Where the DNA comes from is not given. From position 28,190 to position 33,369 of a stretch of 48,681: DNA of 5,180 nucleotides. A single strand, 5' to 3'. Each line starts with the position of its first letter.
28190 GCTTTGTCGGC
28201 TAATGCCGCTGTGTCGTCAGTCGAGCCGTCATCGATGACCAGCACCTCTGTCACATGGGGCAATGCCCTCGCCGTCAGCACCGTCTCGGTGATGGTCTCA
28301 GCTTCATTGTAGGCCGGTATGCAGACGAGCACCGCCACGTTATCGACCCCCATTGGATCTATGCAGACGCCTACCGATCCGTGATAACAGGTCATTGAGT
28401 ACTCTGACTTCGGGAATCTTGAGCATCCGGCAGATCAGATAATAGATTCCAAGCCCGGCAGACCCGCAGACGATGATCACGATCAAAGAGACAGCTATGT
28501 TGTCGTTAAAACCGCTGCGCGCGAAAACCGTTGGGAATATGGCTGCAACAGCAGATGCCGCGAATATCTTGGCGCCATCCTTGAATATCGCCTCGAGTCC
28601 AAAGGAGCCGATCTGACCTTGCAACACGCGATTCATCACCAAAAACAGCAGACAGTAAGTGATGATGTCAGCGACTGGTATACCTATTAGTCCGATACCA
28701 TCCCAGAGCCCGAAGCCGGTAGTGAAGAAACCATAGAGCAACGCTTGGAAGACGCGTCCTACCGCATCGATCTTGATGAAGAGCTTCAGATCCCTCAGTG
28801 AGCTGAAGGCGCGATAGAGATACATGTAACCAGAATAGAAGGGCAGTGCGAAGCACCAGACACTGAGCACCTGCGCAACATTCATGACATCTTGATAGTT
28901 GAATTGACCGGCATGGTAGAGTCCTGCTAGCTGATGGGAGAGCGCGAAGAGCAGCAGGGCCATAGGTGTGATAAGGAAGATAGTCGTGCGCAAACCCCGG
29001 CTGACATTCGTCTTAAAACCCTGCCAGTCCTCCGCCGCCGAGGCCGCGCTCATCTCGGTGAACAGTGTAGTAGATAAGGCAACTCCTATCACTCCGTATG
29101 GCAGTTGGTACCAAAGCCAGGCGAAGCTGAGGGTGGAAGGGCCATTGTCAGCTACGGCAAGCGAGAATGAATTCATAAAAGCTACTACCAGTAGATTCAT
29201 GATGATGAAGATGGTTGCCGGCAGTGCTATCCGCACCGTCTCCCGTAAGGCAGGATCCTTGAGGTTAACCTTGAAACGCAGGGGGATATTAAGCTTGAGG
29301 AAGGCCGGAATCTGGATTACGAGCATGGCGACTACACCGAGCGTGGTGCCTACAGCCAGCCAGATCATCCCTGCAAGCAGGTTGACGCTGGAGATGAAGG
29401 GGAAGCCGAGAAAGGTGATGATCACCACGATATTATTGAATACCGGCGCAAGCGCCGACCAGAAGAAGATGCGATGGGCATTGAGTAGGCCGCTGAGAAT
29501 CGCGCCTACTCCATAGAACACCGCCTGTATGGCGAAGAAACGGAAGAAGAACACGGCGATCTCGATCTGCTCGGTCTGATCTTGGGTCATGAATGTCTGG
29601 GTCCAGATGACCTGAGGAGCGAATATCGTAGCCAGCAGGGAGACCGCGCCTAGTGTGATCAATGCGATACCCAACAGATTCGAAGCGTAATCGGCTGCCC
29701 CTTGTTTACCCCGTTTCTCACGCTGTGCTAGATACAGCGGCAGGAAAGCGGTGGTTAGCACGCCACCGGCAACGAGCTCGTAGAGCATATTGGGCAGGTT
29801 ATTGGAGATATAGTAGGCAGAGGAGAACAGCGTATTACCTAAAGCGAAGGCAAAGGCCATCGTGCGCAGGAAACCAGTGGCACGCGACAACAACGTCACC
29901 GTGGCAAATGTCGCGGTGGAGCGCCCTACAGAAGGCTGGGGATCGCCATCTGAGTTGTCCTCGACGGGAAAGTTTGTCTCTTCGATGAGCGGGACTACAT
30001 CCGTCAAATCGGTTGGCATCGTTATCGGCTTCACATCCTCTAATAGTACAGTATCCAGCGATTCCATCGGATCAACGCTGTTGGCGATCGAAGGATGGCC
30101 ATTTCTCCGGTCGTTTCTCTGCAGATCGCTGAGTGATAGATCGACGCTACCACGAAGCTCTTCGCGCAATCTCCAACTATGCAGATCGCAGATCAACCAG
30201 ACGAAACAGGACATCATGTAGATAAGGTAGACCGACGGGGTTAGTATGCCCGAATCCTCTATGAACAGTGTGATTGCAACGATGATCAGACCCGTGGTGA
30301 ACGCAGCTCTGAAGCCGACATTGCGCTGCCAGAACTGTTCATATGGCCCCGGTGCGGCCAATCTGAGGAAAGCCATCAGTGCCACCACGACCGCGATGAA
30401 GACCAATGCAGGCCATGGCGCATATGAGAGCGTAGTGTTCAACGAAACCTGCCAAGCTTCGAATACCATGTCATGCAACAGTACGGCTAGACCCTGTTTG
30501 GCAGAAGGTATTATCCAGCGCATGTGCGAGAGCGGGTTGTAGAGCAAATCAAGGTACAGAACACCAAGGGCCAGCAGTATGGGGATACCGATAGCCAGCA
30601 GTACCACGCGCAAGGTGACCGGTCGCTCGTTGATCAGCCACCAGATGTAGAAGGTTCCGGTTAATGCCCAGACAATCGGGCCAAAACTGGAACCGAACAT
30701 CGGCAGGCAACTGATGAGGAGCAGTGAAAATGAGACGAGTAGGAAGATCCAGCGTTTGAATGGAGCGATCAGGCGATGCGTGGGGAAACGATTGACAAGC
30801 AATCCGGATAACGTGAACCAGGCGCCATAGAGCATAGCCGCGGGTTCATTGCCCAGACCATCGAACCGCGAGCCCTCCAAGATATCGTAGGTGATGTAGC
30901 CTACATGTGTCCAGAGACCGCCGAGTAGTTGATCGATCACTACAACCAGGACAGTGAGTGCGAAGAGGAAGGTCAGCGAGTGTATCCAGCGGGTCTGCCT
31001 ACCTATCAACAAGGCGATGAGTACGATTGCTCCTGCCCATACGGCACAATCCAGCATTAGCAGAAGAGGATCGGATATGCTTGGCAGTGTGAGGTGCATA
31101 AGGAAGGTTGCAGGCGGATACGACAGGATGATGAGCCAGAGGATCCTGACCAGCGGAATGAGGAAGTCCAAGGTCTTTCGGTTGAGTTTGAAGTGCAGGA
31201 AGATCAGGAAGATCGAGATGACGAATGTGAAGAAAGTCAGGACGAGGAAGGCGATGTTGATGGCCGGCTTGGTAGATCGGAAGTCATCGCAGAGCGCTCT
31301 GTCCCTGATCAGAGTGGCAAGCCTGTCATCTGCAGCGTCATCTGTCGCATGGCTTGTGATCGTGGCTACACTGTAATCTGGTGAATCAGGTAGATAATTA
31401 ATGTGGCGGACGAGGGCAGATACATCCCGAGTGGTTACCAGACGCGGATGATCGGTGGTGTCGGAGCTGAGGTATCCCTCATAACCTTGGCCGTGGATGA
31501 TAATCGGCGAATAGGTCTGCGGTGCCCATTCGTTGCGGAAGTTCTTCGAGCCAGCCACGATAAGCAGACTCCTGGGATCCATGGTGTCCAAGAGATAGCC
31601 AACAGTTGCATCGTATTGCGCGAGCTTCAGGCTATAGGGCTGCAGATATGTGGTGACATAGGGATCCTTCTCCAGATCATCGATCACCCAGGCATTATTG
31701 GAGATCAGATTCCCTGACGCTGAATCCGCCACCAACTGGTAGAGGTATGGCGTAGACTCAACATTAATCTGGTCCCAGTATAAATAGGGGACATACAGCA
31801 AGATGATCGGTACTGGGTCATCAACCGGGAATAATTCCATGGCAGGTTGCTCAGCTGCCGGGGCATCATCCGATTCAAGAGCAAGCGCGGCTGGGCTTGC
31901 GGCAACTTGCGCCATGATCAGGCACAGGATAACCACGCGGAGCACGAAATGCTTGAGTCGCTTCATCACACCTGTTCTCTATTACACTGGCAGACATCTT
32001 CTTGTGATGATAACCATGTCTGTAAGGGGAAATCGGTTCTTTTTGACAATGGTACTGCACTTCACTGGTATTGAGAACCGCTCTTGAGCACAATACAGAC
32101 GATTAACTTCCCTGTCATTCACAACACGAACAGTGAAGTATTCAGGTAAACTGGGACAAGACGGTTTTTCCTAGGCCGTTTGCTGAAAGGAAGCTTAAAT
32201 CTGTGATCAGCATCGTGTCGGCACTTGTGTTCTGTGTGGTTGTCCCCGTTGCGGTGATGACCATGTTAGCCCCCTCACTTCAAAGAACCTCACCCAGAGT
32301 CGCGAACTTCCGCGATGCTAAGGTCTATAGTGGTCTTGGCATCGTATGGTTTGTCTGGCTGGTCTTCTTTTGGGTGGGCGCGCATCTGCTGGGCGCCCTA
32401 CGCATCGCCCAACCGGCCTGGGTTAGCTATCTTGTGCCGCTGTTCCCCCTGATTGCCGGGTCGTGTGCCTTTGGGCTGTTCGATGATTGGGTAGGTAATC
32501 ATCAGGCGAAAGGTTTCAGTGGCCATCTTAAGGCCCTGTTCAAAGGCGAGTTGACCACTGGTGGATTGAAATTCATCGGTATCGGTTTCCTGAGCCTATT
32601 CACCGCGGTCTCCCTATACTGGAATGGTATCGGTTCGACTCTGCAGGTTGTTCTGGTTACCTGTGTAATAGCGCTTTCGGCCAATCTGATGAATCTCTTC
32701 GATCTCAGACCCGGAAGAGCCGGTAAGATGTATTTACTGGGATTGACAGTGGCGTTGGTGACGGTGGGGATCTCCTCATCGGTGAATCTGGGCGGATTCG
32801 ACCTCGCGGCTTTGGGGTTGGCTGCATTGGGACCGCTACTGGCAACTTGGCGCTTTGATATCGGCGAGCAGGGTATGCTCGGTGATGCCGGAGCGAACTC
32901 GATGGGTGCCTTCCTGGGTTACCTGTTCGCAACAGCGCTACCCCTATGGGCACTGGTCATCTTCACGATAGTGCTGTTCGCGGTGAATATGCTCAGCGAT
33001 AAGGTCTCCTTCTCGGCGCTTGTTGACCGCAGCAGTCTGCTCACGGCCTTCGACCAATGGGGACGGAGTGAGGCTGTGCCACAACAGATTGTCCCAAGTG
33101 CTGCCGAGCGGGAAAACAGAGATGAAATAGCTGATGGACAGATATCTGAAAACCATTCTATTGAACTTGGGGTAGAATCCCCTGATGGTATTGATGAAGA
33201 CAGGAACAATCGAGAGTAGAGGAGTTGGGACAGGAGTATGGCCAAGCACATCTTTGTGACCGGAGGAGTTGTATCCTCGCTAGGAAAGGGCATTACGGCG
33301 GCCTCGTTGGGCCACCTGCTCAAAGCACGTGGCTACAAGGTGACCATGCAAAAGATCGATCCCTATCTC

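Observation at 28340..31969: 1209-aa MurJ with an unassigned ~680-aa N-terminal ectodomain plus 11-TM extension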

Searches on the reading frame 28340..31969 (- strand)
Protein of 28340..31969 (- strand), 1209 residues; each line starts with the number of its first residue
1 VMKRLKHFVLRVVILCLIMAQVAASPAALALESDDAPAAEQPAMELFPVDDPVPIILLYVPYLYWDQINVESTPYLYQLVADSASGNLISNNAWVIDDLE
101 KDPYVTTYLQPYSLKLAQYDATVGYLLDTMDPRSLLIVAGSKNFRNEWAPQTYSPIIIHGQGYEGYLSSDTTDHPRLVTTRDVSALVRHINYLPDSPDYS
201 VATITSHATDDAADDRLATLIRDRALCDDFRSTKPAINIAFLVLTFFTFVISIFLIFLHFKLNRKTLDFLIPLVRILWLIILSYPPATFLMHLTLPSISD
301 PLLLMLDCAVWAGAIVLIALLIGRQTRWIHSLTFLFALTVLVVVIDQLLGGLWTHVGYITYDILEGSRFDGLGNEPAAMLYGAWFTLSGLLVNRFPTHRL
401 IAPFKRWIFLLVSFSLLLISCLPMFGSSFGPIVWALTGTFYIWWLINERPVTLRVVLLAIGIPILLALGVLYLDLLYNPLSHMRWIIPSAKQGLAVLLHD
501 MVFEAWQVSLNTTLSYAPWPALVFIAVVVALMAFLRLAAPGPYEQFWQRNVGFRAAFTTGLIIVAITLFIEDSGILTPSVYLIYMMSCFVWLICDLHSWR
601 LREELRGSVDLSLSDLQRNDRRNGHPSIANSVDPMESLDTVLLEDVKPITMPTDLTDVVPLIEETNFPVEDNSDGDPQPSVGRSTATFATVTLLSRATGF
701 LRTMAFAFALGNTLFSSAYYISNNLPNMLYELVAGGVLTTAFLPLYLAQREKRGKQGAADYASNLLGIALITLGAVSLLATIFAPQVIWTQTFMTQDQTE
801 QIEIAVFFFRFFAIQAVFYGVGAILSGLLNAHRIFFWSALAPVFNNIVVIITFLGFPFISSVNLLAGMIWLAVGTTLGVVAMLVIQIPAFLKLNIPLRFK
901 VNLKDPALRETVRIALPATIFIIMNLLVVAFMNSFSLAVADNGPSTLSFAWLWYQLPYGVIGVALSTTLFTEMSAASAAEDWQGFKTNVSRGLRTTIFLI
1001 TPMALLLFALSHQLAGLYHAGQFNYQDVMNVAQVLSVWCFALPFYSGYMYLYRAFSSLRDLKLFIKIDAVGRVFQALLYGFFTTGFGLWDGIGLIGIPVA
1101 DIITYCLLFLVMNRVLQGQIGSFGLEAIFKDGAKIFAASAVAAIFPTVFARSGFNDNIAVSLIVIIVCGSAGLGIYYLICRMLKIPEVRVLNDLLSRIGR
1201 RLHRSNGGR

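Call 3: search_protein_families(library=pfam, proteins=[window:28340-31969:-], max_evalue=0.01)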
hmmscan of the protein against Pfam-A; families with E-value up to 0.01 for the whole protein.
window:28340-31969:- (1209 aa): 1 family
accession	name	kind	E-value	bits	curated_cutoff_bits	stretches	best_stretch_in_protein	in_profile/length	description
PF03023.19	MurJ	-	1e-68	232.4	27.4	1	707-1149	2-432/451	Lipid II flippase MurJ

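Call 4: search_protein_families(library=ncbifam, proteins=[window:28340-31969:-], max_evalue=0.01)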
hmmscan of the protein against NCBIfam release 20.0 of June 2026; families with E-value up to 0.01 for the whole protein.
window:28340-31969:- (1209 aa): 1 family
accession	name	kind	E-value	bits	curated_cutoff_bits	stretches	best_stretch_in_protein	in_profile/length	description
TIGR01695.1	murJ_mviN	equivalog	4.7e-72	243.3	235.55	1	682-1190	3-503/506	murein biosynthesis integral membrane protein MurJ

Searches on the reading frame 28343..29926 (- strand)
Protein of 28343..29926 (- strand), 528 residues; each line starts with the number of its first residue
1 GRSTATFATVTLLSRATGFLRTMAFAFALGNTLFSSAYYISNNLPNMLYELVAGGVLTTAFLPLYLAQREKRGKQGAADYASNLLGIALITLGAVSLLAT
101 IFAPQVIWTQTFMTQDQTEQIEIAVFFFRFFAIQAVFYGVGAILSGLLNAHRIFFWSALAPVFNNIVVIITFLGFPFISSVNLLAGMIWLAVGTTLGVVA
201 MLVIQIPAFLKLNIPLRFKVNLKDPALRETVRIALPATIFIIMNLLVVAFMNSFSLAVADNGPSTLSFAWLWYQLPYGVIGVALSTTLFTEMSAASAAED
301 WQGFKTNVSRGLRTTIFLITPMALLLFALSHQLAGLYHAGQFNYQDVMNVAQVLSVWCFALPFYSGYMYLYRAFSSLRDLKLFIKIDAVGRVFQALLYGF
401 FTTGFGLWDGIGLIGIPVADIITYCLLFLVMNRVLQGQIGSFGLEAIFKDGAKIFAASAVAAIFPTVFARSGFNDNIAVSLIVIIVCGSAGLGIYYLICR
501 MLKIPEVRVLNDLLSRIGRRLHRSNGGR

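Call 50: search_solved_structures(query=window:28343-29926:-, max_evalue=0.001, show_alignments=2)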
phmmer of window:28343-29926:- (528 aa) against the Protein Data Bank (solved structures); distinct sequences matched with E-value up to 0.001: 6.
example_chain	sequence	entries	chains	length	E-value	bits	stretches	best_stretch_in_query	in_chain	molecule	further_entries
9ukv_A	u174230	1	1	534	1e-24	90.9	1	3-401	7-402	Lipid II flippase MurJ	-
6cc4_A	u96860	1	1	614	1.6e-24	90.2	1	3-401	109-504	soluble cytochrome b562, lipid II flippase MurJ chimera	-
7wag_A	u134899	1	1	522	1.9e-24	89.9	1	8-401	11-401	Lipid II flippase MurJ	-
9nu4_A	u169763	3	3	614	9.3e-24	87.7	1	5-401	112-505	Lipid II flippase MurJ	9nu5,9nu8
7waw_A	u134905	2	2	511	9.9e-24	87.6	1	3-401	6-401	lipid II flippase MurJ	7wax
5t77_A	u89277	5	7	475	1.3e-20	77.3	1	4-406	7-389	Putative lipid II flippase MurJ | Lipid II flippase MurJ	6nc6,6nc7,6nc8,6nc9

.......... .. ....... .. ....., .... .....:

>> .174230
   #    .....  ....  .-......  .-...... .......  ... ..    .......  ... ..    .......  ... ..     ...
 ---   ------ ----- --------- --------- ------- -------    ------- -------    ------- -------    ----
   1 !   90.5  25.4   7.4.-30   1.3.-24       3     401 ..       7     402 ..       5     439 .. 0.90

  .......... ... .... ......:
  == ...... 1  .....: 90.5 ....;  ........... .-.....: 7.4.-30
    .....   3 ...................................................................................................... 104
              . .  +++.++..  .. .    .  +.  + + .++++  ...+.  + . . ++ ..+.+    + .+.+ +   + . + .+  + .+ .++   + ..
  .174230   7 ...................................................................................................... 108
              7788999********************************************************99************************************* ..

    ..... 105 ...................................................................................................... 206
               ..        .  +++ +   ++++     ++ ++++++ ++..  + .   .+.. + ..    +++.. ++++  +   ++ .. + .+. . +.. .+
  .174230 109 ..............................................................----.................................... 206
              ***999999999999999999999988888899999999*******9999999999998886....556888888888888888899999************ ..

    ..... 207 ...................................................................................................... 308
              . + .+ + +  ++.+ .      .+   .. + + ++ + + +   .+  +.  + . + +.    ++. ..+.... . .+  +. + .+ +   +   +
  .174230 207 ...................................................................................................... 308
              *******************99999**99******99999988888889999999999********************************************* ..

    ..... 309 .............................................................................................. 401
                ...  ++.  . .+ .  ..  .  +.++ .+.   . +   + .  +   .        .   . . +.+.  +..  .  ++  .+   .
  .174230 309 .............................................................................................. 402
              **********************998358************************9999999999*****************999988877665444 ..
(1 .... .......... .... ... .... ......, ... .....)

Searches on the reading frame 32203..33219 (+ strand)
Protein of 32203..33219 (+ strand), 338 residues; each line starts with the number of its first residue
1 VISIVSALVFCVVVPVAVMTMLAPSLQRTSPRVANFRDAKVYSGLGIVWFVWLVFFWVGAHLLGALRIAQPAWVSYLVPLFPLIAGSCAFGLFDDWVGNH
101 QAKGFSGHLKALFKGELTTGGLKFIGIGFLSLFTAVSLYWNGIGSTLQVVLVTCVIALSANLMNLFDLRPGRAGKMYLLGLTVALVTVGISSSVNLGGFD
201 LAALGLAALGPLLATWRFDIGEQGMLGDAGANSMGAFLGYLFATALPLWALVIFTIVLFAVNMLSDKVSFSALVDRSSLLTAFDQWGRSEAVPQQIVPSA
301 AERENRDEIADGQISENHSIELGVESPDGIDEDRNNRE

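Call 3: search_protein_families(library=pfam, proteins=[window:32203-33219:+], max_evalue=0.01)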
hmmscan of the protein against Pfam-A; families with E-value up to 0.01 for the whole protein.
window:32203-33219:+ (338 aa): 0 families

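Call 4: search_protein_families(library=ncbifam, proteins=[window:32203-33219:+], max_evalue=0.01)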
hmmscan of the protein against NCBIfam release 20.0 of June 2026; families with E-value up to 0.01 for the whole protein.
window:32203-33219:+ (338 aa): 0 families

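Call 23: search_protein_families(library=pfam, proteins=[window:32203-33219:+], max_evalue=10)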
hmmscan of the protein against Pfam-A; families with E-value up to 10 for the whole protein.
window:32203-33219:+ (338 aa): 1 family
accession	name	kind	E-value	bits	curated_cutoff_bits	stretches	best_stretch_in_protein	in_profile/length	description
PF17369.7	DUF5391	-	1.2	9.7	25.7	1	2-63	13-70/135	Family of unknown function (DUF5391)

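Call 43: search_solved_structures(query=A6, max_evalue=10, show_alignments=2)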
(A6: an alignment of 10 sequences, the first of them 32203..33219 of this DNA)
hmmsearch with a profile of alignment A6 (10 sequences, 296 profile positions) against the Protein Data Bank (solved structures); distinct sequences matched with E-value up to 10: 0.

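Call 45: search_protein_families(library=pfam, alignment_id=A6, max_evalue=10)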
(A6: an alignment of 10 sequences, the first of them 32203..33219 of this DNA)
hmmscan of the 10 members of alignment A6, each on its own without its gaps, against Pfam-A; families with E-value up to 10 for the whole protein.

A. member 1, window:32203-33219:+ (338 aa): 1 family
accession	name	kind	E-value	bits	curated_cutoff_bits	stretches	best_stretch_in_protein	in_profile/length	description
PF17369.7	DUF5391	-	1.2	9.7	25.7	1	2-63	13-70/135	Family of unknown function (DUF5391)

B. families by the number of members that match (of 10 scanned): 10 families
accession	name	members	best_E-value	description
PF00953.26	Glycos_transf_4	1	0.005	Glycosyl transferase family 4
PF06570.16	DUF1129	1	0.011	Protein of unknown function (DUF1129)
PF07670.19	Gate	1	0.024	Nucleoside recognition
PF00815.25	Histidinol_dh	1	0.23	Histidinol dehydrogenase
PF09843.14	DUF2070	1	0.75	Predicted membrane protein (DUF2070)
PF18949.5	DUF5693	1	0.87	Family of unknown function (DUF5693)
PF17369.7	DUF5391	1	1.2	Family of unknown function (DUF5391)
PF17459.7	DUF5422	1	1.6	Family of unknown function (DUF5422)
PF10755.14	DUF2585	1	3.3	Protein of unknown function (DUF2585)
PF13425.11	O-antigen_lig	1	4.4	O-antigen ligase like membrane protein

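Call 47: find_homologous_proteins(query=A6, max_evalue=0.001)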
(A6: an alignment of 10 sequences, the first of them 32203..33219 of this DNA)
Query A6 (10 sequences) (338 aa, profile of the alignment): 2913 proteins with E <= 0.001 among 8000 candidates; the best 120 are listed.
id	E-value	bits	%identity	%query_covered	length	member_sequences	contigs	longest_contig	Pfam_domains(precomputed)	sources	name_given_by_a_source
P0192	3.3e-143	495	67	84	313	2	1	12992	-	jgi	jgi:hypothetical protein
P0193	4.1e-141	488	65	86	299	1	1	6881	-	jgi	jgi:hypothetical protein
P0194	6.4e-141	487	67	86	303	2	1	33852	-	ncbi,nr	ncbi:MAG: hypothetical protein LBP24_04285 [Coriobacteriales bacterium]|nr:hypothetical protein [Cor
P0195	6.7e-141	487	61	98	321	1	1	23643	-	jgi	jgi:hypothetical protein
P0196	7.0e-141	487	99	100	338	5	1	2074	-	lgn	-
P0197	9.6e-141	486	65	86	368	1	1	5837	-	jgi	jgi:hypothetical protein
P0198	6.9e-140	484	58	89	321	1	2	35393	-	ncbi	-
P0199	7.6e-140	483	66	87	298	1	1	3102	-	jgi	jgi:hypothetical protein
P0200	1.8e-139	482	58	100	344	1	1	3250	-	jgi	jgi:hypothetical protein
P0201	3.1e-139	482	62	91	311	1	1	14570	-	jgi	jgi:hypothetical protein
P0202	5.6e-139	481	59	99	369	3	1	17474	-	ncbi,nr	ncbi:MAG: hypothetical protein LBC23_04030 [Coriobacteriales bacterium]|nr:hypothetical protein [Cor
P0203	5.7e-139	481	64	87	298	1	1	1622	-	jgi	jgi:hypothetical protein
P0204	7.3e-139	480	59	100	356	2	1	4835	-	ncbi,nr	ncbi:MAG: hypothetical protein LBL27_00605 [Coriobacteriales bacterium]|nr:hypothetical protein [Cor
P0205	8.7e-139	480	61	91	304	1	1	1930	-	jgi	jgi:hypothetical protein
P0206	2.3e-138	479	65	89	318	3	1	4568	-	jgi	jgi:hypothetical protein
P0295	1.1e-98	348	43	90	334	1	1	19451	PF00953.27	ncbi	-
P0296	2.2e-98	347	43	91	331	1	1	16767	PF00953.27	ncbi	-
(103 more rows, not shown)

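Call 80: search_protein_families(library=ncbifam, proteins=[P0295], max_evalue=0.01)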
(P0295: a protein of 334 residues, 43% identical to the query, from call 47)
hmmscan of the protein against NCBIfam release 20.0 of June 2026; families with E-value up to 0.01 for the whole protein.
P0295 (334 aa): 0 families
